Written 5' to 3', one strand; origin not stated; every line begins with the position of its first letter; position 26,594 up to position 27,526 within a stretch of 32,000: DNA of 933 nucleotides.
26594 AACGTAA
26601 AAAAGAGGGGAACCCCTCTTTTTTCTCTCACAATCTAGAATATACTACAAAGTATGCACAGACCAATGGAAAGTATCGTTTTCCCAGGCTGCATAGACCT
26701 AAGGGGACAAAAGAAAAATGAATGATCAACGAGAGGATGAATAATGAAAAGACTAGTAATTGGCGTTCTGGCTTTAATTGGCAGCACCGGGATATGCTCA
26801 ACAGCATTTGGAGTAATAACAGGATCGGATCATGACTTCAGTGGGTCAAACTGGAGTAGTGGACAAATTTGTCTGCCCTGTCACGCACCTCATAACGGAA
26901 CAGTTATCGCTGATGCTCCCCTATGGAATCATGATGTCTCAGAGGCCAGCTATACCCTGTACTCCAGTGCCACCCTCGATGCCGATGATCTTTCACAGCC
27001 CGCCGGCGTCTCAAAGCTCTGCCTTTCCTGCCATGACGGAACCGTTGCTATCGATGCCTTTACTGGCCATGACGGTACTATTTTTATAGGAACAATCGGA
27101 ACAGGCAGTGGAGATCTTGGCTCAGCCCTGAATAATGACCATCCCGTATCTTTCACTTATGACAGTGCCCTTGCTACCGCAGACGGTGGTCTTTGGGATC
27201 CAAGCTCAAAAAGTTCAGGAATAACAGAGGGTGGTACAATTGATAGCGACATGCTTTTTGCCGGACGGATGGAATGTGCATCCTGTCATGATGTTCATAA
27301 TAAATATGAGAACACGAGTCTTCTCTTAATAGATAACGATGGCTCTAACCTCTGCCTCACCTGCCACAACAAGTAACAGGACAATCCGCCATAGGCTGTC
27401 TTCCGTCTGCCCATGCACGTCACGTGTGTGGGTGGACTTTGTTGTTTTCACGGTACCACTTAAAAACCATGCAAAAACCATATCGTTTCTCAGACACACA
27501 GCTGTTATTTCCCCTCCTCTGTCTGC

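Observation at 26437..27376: Stand-alone, separately promoted tetrahaem cytochrome: candidate abundant shuttle or polymerising nanowire subunit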

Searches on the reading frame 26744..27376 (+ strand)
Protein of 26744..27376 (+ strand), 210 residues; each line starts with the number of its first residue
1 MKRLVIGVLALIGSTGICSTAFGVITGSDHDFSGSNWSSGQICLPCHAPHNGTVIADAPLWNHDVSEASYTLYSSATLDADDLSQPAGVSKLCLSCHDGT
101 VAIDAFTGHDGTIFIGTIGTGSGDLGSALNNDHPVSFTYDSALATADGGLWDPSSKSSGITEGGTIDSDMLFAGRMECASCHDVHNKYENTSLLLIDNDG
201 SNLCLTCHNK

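Call 5: search_protein_families(library=pfam, proteins=[window:26744-27376:+], max_evalue=0.01)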
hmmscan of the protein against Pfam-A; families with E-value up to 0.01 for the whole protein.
window:26744-27376:+ (210 aa): 6 families
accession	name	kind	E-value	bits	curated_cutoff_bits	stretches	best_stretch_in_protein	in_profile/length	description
PF09699.15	Paired_CXXCH_1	-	1e-12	48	20.6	1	176-210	7-38/41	Doubled CXXCH motif (Paired_CXXCH_1)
PF14522.11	Cytochrome_C7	-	5e-06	26.7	24.8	0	174-209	12-49/67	Cytochrome c7 and related cytochrome c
PF24734.1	DUF7685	-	1.3e-05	25.4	27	0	178-210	2-34/43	Domain of unknown function (DUF7685)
PF14537.11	Cytochrom_c3_2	-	0.0003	21.6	25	0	170-209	52-79/79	Cytochrome c3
PF22113.1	Mtrc-MtrF_II-IV_dom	-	0.0019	18.2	30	0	177-209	8-36/176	Outer membrane cytochrome MtrC/MtrF-like, domains II/IV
PF22678.1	Cytochrom_c_NrfB-like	-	0.0025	18.7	27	0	174-207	57-89/89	Cytochrome c-type protein NrfB-like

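Call 6: search_solved_structures(query=window:26744-27376:+, max_evalue=10, show_alignments=3)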
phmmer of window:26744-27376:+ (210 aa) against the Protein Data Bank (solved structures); distinct sequences matched with E-value up to 10: 4.
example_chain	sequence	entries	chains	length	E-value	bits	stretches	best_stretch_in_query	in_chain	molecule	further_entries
7tfs_A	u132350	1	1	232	2.4e-24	89.4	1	6-210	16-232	Cytochrome c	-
9yuq_N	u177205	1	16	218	3.5e-20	75.8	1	18-210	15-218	Putative multiheme cytochrome c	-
4hi0_E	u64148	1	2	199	0.53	13.1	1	153-207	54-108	Urease accessory protein UreG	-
2ozy_A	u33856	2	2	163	1.5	11.7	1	174-209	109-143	Cytochrome c-type protein nrfB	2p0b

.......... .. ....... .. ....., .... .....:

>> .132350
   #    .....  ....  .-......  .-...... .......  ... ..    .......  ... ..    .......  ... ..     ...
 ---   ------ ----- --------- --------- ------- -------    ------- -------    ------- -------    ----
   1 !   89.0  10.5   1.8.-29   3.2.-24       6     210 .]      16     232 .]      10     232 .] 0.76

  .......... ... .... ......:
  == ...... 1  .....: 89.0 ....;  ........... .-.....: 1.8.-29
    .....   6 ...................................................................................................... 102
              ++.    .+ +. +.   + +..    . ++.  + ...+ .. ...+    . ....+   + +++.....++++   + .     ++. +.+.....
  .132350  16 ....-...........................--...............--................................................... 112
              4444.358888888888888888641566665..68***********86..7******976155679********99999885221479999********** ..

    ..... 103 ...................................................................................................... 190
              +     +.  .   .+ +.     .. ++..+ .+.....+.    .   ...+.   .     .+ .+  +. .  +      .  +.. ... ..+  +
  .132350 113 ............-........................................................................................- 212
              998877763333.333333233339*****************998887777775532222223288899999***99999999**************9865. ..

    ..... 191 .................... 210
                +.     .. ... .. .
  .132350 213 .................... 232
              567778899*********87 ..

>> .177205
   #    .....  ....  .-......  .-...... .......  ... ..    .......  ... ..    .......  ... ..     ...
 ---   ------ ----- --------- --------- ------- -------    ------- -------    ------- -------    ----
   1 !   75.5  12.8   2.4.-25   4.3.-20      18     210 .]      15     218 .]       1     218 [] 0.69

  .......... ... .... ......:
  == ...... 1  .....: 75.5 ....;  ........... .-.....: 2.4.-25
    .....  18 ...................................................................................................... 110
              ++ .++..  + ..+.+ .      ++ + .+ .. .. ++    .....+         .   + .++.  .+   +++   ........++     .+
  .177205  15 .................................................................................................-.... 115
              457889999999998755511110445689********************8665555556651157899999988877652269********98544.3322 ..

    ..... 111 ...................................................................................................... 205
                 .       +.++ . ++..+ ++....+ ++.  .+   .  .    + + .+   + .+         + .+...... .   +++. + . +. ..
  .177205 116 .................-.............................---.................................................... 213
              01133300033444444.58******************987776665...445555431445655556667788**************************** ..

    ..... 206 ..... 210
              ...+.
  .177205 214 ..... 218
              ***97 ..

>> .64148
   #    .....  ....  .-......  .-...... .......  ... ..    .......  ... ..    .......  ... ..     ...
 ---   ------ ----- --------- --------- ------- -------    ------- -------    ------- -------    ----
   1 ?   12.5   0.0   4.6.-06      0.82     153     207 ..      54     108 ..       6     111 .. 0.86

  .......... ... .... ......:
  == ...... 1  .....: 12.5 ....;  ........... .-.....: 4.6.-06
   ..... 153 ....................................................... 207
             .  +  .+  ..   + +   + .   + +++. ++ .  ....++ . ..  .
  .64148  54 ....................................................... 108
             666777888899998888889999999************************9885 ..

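Call 7: find_homologous_proteins(query=window:26744-27376:+, max_evalue=0.001)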
Query window:26744-27376:+ (210 aa): 7553 proteins with E <= 0.001 among 8000 candidates; the best 120 are listed.
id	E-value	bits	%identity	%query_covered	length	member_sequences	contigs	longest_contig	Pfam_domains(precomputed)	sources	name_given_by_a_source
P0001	9.8e-136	468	99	100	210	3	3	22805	PF09699.16,PF24734.2,PF14522.12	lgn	-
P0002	3.8e-109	381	81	100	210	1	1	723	PF09699.16,PF14522.12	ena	-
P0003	1.6e-98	347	75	100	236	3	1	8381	PF09699.16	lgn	-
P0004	3.7e-89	316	71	100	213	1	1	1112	PF09699.16,PF24734.2,PF14522.12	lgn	-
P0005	4.7e-83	296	63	100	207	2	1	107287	PF09699.16,PF24734.2,PF14522.12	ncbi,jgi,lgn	ncbi:MAG: putative CXXCH cytochrome family protein [Desulforhopalus sp.]|jgi:predicted CXXCH cytochr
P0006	9.3e-83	295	66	100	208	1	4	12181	PF09699.16,PF14522.12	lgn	-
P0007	5.6e-82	293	66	100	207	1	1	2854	PF09699.16,PF14522.12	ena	-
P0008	1.2e-80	288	64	100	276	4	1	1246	PF09699.16,PF24734.2,PF14522.12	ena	-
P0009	2.7e-79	284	64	100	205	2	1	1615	PF09699.16,PF24734.2,PF14522.12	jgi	-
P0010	3.7e-79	283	63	100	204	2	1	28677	PF09699.16,PF14522.12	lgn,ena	-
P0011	4.6e-79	283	63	100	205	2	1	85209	PF09699.16,PF14537.12,PF24734.2,PF14522.12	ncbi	ncbi:MAG: cytochrome c3 family protein [Desulforhopalus sp.]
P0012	4.8e-79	283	59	100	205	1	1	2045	PF09699.16,PF14522.12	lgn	-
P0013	1.2e-78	282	64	100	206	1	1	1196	PF09699.16,PF14522.12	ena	-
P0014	2.8e-78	280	68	92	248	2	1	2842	PF09699.16,PF14522.12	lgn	-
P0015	4.2e-78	280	64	99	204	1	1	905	PF09699.16,PF14522.12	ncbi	-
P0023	3.3e-76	274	60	100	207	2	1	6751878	PF09699.16,PF14537.12,PF14522.12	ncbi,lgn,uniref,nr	ncbi:cytochrome c3 family protein [Desulfosediminicola flagellatus]|uniref:cytochrome c3 family prot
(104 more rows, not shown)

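Call 25: find_related_loci(query=A1, collection=genome_contigs, flank=10000)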
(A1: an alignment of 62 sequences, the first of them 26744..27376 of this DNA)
Query A1 (210 aa) in genome_contigs; peptide patterns used: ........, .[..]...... (x = any residue, [..] = any of these).
600 stretches matched a pattern (row limit reached: there are more); 538 encode a relative of the query (tblastn E <= 1e-3); the best 80 are kept; 80 distinct loci.
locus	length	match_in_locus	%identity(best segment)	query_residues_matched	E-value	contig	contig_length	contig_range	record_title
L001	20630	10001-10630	75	1-210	3e-102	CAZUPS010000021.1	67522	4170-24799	MAG TPA_asm: uncultured Desulfocapsa sp. isolate binchicken_co47_206 genome assembly, contig: NODE_231_length_67522_cov_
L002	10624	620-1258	63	1-210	1e-79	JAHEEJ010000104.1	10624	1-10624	MAG: Deltaproteobacteria bacterium isolate Ww264 NODE_12766_length_10624_cov_3.301247, whole genome shotgun sequence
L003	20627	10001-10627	58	1-210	8e-72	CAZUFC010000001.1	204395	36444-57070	MAG TPA_asm: uncultured bacterium isolate SRP141376_co4_129 genome assembly, contig: NODE_46_length_204395_cov_8.622233,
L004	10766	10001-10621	54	1-210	2e-66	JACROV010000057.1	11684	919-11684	MAG: Candidatus Omnitrophota bacterium isolate NC_groundwater_1970_Pr3_S-0.2um_51_5 scaffold_552454, whole genome shotgu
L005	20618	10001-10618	54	1-210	6e-66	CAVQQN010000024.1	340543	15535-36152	MAG: uncultured Ignavibacteriaceae bacterium isolate MFD01299.bin.2.218 genome assembly, contig: contig_14559, whole gen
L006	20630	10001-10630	55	1-210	1e-65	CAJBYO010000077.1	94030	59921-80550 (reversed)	MAG: uncultured Bacteroidales bacterium isolate Loc080925-6m_bin-0522 genome assembly, contig: bin-0522:077/104, whole g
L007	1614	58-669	50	2-210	5e-67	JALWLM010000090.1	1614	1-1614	MAG: Crocinitomicaceae bacterium isolate M17_metabat2_scaf2bin.061 M17_NODE_122851_length_1614_cov_2.786147, whole genom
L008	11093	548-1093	61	25-210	4e-64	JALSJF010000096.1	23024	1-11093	MAG: Cyclobacteriaceae bacterium isolate 354-166_metabat2_scaf2bin.076 354-166_scaffold_2108_c1, whole genome shotgun se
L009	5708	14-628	55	1-210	5e-64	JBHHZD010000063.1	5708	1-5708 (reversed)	MAG: Gemmatimonadota bacterium isolate Maj_1_bin.60 NODE_7920_length_5708_cov_11.005130, whole genome shotgun sequence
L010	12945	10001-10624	55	1-210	7e-64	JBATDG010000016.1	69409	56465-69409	MAG: Bacteroidota bacterium isolate MFD10475_ilm_asm_bin42 k127_204420, whole genome shotgun sequence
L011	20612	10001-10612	54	1-210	3e-63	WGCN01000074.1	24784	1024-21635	MAG: Calditrichales bacterium isolate S144_8_esom k151_217162, whole genome shotgun sequence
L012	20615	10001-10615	53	1-210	2e-65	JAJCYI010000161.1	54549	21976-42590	MAG: Saprospiraceae bacterium isolate OFTM40 OFTM40_160, whole genome shotgun sequence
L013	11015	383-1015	55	1-210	1e-62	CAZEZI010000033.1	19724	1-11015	MAG TPA_asm: uncultured Thioalkalispiraceae bacterium isolate SRP128015_co3_350 genome assembly, contig: NODE_2745_lengt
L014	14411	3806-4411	55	23-210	7e-63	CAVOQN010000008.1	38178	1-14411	MAG: uncultured proteobacterium isolate MFD09779.bin.3.68 genome assembly, contig: contig_65445, whole genome shotgun se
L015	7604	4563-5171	54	1-210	2e-62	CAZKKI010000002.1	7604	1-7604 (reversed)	MAG TPA_asm: uncultured Melioribacteraceae bacterium isolate binchicken_co219_313 genome assembly, contig: k141_1354502,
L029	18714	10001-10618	54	1-210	7e-67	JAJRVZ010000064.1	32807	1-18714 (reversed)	MAG: Calditrichota bacterium isolate Dive96_bin2.107 k141_957228, whole genome shotgun sequence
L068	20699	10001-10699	42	1-210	3e-41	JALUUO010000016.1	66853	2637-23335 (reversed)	MAG: Nitrospirae bacterium isolate 128-326_metabat1_scaf2bin.025 128-326_scaffold_135_c1, whole genome shotgun sequence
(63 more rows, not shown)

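Call 30: predict_structure(alignment_id=A1)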
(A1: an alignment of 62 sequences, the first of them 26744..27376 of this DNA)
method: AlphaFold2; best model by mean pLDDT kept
length: 210 residues; sequences in the alignment: 62
mean_pLDDT: 49.7   pTM: 0.39
mean pLDDT of the five models: 49.7, 49.6, 46.8, 44.4, 43.1
residues with pLDDT >= 90: 6; 70-90: 25; 50-70: 47; < 50: 132
segments of 3 or more residues with pLDDT < 50: 20-24, 42-53, 57-137, 176-208
pLDDT, mean of each block of 10 residues (from residue 1): 89 69 52 64 44 44 38 34 33 38 40 40 38 47 62 75 75 48 37 36 41
secondary structure, 60 per line:
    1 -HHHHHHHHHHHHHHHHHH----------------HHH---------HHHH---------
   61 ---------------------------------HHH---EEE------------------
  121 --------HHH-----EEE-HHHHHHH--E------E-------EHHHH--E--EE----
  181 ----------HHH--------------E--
elements in order: H2-19 H48-51 E100-102 E137-139 H141-147 H166-169

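Call 34: find_encoding_contigs(protein=window:26744-27376:+, flank=10000, max_places=5)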
Protein window:26744-27376:+ (210 aa): 3 contigs read that carry it; 2 places shown.
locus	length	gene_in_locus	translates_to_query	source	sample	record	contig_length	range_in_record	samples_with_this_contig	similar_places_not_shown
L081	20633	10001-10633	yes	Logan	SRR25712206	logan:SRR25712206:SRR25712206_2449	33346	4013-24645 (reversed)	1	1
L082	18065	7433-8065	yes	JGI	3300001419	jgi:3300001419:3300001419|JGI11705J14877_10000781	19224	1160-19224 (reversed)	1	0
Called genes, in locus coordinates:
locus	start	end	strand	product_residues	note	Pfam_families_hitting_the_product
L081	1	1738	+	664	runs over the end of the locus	PF05228:CHASE4, PF07730:HisKA_3, PF02518:HATPase_c, PF13581:HATPase_c_2 (weak)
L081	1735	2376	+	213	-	PF00072:Response_reg, PF00196:GerE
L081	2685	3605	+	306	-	PF14522:Cytochrome_C7 (faint), PF09699:Paired_CXXCH_1 (faint), PF14537:Cytochrom_c3_2 (faint)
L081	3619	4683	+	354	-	PF14522:Cytochrome_C7 (faint)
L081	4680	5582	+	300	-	PF01292:Ni_hydr_CYTB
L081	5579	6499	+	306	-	-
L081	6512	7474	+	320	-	PF08450:SGL (faint), PF25021:TEN_NHL (faint), PF17170:DUF5128, PF01436:NHL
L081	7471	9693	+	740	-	PF22113:Mtrc-MtrF_II-IV_dom (faint), PF14522:Cytochrome_C7 (faint), PF14537:Cytochrom_c3_2 (faint), PF09699:Paired_CXXCH_1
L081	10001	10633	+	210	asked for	PF14522:Cytochrome_C7 (faint), PF24734:DUF7685 (faint), PF09699:Paired_CXXCH_1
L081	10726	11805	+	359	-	PF25021:TEN_NHL (faint), PF01436:NHL (faint), PF08450:SGL (faint), PF17170:DUF5128 (faint)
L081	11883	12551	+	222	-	PF14522:Cytochrome_C7 (weak), PF22113:Mtrc-MtrF_II-IV_dom (faint), PF14537:Cytochrom_c3_2 (faint), PF22678:Cytochrom_c_NrfB-like (weak), PF09699:Paired_CXXCH_1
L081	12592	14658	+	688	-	-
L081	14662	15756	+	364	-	PF06739:SBBP (faint), PF25021:TEN_NHL (faint), PF01731:Arylesterase (faint), PF08450:SGL (faint), PF17170:DUF5128 (weak), PF01436:NHL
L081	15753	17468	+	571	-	PF14537:Cytochrom_c3_2 (faint), PF14522:Cytochrome_C7 (faint), PF09699:Paired_CXXCH_1 (weak)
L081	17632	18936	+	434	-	PF14522:Cytochrome_C7 (faint), PF14537:Cytochrom_c3_2 (faint), PF09699:Paired_CXXCH_1, PF22113:Mtrc-MtrF_II-IV_dom (faint), PF09699:Paired_CXXCH_1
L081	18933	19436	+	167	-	PF23914:TPR_CcmH_CycH, PF00515:TPR_1 (weak), PF13432:TPR_16, PF14559:TPR_19, PF13424:TPR_12, PF13371:TPR_9, PF13414:TPR_11, PF14559:TPR_19, +12 more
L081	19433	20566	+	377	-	PF00578:AhpC-TSA, PF08534:Redoxin, PF13905:Thioredoxin_8 (weak), PF25063:ARM_TT21_C (faint), PF23914:TPR_CcmH_CycH (weak), PF14559:TPR_19 (weak), PF13424:TPR_12 (weak), PF13432:TPR_16 (weak), +13 more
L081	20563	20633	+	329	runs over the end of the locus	PF14522:Cytochrome_C7 (faint), PF14537:Cytochrom_c3_2 (faint), PF09699:Paired_CXXCH_1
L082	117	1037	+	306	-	PF14522:Cytochrome_C7 (faint), PF09699:Paired_CXXCH_1 (faint)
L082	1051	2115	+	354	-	PF14522:Cytochrome_C7 (faint)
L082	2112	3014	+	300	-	PF01292:Ni_hydr_CYTB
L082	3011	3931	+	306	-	-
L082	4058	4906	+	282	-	PF08450:SGL (faint), PF17170:DUF5128, PF25021:TEN_NHL (faint), PF01436:NHL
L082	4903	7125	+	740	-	PF22113:Mtrc-MtrF_II-IV_dom (faint), PF14522:Cytochrome_C7 (faint), PF14537:Cytochrom_c3_2 (faint), PF09699:Paired_CXXCH_1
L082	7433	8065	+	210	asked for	PF14522:Cytochrome_C7 (faint), PF24734:DUF7685 (faint), PF09699:Paired_CXXCH_1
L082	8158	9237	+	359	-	PF01436:NHL (faint), PF17170:DUF5128 (faint), PF25021:TEN_NHL (faint)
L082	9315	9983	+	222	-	PF14537:Cytochrom_c3_2 (faint), PF22113:Mtrc-MtrF_II-IV_dom (faint), PF14522:Cytochrome_C7 (weak), PF22678:Cytochrom_c_NrfB-like (weak), PF09699:Paired_CXXCH_1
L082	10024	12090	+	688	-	-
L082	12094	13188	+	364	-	PF25021:TEN_NHL (faint), PF06739:SBBP (faint), PF08450:SGL (faint), PF01731:Arylesterase (faint), PF17170:DUF5128 (weak), PF01436:NHL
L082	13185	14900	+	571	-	PF14537:Cytochrom_c3_2 (faint), PF14522:Cytochrome_C7 (faint), PF09699:Paired_CXXCH_1 (weak)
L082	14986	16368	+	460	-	PF14522:Cytochrome_C7 (faint), PF14537:Cytochrom_c3_2 (faint), PF09699:Paired_CXXCH_1, PF22113:Mtrc-MtrF_II-IV_dom (faint), PF09699:Paired_CXXCH_1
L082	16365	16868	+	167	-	PF23914:TPR_CcmH_CycH, PF00515:TPR_1 (weak), PF13181:TPR_8 (weak), PF14559:TPR_19, PF13424:TPR_12, PF13371:TPR_9 (weak), PF13414:TPR_11, PF13432:TPR_16 (weak), +9 more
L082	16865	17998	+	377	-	PF00578:AhpC-TSA, PF08534:Redoxin, PF25063:ARM_TT21_C (faint), PF13905:Thioredoxin_8 (weak), PF25064:ARM_TT21_5th (faint), PF23914:TPR_CcmH_CycH (weak), PF13424:TPR_12 (weak), PF13432:TPR_16 (weak), +13 more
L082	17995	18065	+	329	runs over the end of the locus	PF14522:Cytochrome_C7 (faint), PF14537:Cytochrom_c3_2 (faint), PF09699:Paired_CXXCH_1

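Call 35: fold_search(model_id=the predicted structure, library=pdb)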
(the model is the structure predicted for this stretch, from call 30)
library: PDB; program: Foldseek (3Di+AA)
matches with E <= 10: 0; with E <= 0.001: 0
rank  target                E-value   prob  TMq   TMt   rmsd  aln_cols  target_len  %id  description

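Call 50: search_protein_families(library=ncbifam, proteins=[window:26744-27376:+, L081:15753-17468:+], max_evalue=0.01)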
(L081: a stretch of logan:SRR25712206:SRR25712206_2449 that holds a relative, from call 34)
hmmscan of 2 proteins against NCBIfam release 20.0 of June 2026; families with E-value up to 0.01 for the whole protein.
window:26744-27376:+ (210 aa): 7 families
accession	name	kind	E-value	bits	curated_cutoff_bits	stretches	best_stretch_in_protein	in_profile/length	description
TIGR01905.1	paired_CXXCH_1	subfamily_domain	3.4e-10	39.6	25.2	1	177-209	8-37/41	doubled CXXCH domain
TIGR03508.1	decahem_SO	subfamily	2.7e-07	30.3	192.2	1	172-209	140-175/258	DmsE family decaheme c-type cytochrome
NF041028.1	decahem_GSU2203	exception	4e-07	29.5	325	1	173-209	172-208/317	GSU2203 family decaheme c-type cytochrome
NF008659.0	PRK11659.1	equivalog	5.4e-05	23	184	1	174-209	134-168/188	cytochrome c nitrite reductase pentaheme subunit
TIGR03146.1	cyt_nit_nrfB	equivalog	6.8e-05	23.2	166.6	0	173-209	107-142/145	cytochrome c nitrite reductase pentaheme subunit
TIGR03153.1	cytochr_NrfH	equivalog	0.00014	21.9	134.2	0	24-101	36-113/138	cytochrome c nitrite reductase small subunit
NF049875.1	NetB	exception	0.003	17.4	380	0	171-210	159-197/211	Nrf-like electron transfer protein NetB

L081:15753-17468:+ (571 aa): 6 families
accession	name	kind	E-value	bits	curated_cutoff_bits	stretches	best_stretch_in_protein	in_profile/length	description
TIGR01905.1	paired_CXXCH_1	subfamily_domain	1.4e-17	63.3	25.2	2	179-209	8-36/41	doubled CXXCH domain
TIGR03508.1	decahem_SO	subfamily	3.2e-15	56.3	192.2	2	246-289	145-187/258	DmsE family decaheme c-type cytochrome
NF041028.1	decahem_GSU2203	exception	9.3e-09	34.9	325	1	177-290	125-221/317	GSU2203 family decaheme c-type cytochrome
NF008659.0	PRK11659.1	equivalog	0.0019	17.9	184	1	426-515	75-149/188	cytochrome c nitrite reductase pentaheme subunit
TIGR03146.1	cyt_nit_nrfB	equivalog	0.002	18.4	166.6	1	426-516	40-124/145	cytochrome c nitrite reductase pentaheme subunit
TIGR03153.1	cytochr_NrfH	equivalog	0.0021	18.1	134.2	0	306-376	40-114/138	cytochrome c nitrite reductase small subunit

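Call 63: predict_structure(alignment_id=A4)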
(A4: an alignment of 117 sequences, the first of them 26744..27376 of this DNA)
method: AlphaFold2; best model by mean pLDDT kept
length: 210 residues; sequences in the alignment: 117
mean_pLDDT: 83.4   pTM: 0.75
mean pLDDT of the five models: 83.4, 77.0, 73.9, 67.8, 63.0
residues with pLDDT >= 90: 91; 70-90: 89; 50-70: 18; < 50: 12
segments of 3 or more residues with pLDDT < 50: 50-60
pLDDT, mean of each block of 10 residues (from residue 1): 90 65 73 81 65 44 82 92 89 89 81 82 84 87 97 97 95 90 86 90 94
secondary structure, 60 per line:
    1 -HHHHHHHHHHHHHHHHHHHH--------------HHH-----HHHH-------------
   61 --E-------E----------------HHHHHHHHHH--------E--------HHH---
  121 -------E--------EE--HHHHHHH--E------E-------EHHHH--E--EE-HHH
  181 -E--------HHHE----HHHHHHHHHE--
elements in order: H2-21 H44-47 H88-97 H141-147 H166-169 H199-207

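Call 65: fold_search(model_id=the predicted structure, library=pdb)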
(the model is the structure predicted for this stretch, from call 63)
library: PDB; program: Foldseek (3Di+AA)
matches with E <= 10: 1; with E <= 0.001: 1
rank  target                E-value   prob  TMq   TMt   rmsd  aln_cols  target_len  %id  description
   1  7tfs                  7.7e-08  1.00  0.55  0.57   5.7       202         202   34  Cryo-EM of the OmcE nanowires from Geobacter sulfurreducens (released 2022-05-04)
